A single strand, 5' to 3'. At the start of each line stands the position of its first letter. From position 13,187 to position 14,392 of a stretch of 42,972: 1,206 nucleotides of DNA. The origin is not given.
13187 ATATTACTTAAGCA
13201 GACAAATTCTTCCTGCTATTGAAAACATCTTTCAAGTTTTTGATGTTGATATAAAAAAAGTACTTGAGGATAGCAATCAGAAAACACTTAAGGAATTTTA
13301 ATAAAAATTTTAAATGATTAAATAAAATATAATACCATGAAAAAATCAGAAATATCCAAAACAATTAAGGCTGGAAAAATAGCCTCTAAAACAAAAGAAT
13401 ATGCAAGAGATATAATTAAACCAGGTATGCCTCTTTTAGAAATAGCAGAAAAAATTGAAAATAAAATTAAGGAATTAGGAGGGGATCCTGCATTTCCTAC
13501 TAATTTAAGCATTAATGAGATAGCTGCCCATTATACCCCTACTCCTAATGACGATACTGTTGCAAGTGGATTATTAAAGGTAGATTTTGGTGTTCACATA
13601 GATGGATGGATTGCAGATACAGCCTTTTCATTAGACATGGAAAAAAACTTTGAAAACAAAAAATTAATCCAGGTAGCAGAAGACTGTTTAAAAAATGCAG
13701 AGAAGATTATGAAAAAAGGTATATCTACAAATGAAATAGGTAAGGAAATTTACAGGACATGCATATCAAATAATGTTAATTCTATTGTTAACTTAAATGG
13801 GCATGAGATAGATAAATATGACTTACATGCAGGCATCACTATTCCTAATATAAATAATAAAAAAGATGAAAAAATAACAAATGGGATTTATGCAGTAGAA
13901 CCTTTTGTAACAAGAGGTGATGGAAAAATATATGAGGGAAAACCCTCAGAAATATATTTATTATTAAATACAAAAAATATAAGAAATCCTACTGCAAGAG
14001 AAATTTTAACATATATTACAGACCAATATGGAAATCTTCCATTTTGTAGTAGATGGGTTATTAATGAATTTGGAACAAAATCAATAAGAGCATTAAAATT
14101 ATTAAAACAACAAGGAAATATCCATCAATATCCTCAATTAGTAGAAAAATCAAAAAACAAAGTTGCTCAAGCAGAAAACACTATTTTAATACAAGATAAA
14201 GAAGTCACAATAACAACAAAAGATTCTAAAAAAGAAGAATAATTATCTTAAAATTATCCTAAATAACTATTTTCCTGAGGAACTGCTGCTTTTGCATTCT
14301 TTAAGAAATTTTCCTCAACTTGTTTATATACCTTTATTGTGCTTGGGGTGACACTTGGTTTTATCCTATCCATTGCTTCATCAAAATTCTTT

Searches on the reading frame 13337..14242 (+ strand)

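Call 66: search_protein_families(library=pfam, proteins=[window:13337-14242:+], max_evalue=0.0001)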
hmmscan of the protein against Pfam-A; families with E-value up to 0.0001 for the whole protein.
window:13337-14242:+ (301 aa): 1 family
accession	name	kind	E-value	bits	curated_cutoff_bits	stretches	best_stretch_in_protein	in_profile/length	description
PF00557.29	Peptidase_M24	-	7.5e-24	85.1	23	1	11-197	5-188/208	Metallopeptidase family M24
